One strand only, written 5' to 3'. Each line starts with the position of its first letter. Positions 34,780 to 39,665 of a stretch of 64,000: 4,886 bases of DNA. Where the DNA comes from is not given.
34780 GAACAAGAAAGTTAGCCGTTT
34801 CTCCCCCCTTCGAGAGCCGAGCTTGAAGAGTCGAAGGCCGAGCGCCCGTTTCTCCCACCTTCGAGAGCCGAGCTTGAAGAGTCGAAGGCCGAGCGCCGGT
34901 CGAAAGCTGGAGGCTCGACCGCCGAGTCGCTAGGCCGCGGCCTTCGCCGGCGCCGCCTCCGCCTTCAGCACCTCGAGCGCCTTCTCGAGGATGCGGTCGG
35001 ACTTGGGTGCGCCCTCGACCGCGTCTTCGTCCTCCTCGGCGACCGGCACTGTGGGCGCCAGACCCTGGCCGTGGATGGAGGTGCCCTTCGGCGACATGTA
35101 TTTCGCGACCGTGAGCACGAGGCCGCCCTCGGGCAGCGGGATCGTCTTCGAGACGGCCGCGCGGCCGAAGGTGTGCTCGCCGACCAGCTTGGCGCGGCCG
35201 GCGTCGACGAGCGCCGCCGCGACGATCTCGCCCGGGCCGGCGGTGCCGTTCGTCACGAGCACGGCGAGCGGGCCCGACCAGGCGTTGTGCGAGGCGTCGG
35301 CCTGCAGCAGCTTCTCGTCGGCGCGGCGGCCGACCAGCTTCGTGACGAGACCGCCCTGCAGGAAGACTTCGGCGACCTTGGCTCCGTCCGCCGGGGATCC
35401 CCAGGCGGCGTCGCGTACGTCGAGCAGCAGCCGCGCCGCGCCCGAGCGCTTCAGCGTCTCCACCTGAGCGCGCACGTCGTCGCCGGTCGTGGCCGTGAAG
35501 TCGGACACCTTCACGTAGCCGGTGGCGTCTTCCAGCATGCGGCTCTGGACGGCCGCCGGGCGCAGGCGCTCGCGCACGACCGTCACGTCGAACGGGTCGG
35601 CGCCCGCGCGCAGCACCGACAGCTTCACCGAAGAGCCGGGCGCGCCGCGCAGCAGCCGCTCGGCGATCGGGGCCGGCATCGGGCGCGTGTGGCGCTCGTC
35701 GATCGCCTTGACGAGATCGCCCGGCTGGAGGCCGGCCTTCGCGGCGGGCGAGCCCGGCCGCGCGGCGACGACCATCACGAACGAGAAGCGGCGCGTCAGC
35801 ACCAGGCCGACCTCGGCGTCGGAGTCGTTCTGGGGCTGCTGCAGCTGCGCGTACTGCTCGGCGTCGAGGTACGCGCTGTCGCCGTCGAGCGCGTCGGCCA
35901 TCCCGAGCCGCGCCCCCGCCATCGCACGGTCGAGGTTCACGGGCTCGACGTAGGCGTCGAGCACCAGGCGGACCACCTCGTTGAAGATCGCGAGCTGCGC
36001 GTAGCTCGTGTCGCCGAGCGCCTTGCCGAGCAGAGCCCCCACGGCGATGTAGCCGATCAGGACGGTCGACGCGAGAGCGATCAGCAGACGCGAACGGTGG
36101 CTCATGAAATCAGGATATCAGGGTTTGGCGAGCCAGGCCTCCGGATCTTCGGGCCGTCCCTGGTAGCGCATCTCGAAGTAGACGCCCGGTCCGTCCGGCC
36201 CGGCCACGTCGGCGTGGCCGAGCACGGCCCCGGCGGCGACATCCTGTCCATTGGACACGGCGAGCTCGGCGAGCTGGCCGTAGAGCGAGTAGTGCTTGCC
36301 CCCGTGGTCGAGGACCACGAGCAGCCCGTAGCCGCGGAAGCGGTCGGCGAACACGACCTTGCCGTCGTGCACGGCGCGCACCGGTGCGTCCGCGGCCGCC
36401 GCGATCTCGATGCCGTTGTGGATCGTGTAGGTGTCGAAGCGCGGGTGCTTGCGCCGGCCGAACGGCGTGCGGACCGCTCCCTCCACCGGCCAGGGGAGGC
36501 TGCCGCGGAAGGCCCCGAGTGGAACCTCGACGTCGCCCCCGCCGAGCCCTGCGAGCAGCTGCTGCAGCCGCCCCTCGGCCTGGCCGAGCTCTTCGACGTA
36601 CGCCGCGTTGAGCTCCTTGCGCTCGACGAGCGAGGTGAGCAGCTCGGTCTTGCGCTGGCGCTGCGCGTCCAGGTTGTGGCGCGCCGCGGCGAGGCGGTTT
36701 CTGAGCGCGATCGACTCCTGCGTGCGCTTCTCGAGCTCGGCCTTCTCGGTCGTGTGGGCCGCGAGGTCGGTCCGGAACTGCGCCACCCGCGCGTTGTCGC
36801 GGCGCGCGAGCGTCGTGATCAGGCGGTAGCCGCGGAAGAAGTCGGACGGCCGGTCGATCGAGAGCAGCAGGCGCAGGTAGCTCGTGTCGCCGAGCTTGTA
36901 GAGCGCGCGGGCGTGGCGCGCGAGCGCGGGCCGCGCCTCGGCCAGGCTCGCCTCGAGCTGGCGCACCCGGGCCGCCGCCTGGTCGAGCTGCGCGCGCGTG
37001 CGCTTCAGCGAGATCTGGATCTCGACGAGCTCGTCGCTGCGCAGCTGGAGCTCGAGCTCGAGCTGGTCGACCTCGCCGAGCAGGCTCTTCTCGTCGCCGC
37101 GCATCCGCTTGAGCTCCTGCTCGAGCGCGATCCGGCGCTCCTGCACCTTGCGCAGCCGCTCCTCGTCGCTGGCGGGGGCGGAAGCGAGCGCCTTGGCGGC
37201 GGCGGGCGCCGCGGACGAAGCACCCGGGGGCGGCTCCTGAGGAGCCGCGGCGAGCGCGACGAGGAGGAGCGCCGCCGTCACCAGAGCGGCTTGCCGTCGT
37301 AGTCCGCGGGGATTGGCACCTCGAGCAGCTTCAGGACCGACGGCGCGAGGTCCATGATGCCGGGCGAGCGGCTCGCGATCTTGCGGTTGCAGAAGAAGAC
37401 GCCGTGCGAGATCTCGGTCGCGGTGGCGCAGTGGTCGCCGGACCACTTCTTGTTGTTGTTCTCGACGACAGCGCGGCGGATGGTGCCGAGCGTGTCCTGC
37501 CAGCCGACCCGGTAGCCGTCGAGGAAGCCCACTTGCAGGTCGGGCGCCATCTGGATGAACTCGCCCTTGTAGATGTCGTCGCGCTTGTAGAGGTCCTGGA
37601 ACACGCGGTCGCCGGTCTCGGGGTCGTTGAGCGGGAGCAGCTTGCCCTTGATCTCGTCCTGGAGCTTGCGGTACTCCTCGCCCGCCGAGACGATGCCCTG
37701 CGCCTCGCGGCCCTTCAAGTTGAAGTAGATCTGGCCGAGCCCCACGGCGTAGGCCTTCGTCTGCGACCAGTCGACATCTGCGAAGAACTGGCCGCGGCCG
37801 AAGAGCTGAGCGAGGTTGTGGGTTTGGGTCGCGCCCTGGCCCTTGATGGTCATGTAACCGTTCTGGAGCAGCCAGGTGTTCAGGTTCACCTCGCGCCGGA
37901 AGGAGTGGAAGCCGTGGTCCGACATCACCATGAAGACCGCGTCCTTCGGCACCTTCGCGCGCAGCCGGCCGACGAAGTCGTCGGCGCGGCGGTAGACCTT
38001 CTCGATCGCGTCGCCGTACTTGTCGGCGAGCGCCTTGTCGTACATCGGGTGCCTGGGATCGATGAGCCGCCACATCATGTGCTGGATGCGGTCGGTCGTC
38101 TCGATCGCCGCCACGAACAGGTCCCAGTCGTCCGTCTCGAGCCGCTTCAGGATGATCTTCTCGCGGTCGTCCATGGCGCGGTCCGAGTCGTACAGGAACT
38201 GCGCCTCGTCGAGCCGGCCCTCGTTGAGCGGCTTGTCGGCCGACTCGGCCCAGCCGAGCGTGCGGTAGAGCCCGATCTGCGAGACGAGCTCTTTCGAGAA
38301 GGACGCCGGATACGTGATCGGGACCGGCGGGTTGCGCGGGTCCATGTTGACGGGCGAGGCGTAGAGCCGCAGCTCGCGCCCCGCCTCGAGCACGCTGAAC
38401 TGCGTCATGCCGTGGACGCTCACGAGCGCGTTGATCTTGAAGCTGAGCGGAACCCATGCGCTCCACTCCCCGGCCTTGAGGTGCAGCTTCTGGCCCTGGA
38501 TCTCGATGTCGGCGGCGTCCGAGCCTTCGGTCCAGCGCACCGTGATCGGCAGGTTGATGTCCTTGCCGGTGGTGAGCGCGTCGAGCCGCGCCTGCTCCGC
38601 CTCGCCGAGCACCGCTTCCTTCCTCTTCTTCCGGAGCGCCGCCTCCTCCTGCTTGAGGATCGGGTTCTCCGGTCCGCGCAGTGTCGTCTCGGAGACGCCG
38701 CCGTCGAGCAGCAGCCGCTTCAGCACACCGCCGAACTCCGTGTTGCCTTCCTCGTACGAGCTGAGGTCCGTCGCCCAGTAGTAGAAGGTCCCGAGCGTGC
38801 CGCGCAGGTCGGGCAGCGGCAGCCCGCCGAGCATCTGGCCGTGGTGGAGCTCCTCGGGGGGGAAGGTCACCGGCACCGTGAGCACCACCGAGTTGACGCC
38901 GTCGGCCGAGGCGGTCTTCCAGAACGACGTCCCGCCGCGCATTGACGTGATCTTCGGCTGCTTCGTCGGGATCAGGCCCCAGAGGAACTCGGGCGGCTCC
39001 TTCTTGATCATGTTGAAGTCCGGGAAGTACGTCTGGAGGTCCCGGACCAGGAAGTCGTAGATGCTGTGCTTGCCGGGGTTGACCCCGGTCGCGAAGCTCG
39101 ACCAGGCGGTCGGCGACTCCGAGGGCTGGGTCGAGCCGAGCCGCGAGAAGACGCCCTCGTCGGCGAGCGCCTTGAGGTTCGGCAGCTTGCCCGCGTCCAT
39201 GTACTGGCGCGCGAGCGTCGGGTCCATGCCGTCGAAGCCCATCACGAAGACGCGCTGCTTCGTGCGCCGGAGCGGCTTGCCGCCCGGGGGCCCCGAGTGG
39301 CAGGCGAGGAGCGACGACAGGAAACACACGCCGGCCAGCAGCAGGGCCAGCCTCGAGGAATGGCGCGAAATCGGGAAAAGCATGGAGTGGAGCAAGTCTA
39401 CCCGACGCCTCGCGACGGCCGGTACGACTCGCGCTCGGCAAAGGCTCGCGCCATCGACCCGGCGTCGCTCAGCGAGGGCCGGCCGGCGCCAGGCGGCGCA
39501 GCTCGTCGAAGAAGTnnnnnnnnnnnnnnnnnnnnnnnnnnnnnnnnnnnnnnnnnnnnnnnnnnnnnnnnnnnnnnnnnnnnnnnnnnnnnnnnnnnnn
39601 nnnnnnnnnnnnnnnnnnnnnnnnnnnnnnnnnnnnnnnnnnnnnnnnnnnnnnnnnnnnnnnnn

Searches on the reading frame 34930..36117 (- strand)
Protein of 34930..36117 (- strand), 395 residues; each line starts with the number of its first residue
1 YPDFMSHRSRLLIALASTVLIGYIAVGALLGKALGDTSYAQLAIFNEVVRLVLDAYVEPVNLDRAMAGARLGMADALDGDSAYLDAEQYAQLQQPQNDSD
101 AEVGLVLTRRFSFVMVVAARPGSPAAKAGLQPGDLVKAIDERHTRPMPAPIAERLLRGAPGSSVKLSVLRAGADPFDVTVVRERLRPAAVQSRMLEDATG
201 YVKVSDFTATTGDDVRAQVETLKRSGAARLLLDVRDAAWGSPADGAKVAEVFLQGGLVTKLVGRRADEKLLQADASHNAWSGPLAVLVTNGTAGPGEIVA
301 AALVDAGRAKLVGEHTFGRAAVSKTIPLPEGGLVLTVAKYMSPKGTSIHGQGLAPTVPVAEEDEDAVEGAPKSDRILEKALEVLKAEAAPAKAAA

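Call 69: search_protein_families(library=pfam, proteins=[window:34930-36117:-], max_evalue=0.00001)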
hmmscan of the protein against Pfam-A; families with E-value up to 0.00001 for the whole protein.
window:34930-36117:- (395 aa): 3 families
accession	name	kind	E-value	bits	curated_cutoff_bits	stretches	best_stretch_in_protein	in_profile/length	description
PF03572.23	Peptidase_S41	-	1.3e-32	113.1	24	1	199-359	2-165/165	Peptidase family S41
PF17820.7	PDZ_6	-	4.5e-11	42.8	27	1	116-170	2-54/54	PDZ domain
PF13180.12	PDZ_2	-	1.2e-06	29.1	27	1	111-173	11-72/80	PDZ domain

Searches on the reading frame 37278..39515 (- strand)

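Call 69: search_protein_families(library=pfam, proteins=[window:37278-39515:-], max_evalue=0.00001)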
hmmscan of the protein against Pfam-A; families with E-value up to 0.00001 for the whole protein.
window:37278-39515:- (745 aa): 1 family
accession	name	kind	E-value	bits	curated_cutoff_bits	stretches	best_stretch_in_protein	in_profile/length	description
PF01663.27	Phosphodiest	-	2.5e-34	119.9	23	2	89-221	1-116/342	Type I phosphodiesterase / nucleotide pyrophosphatase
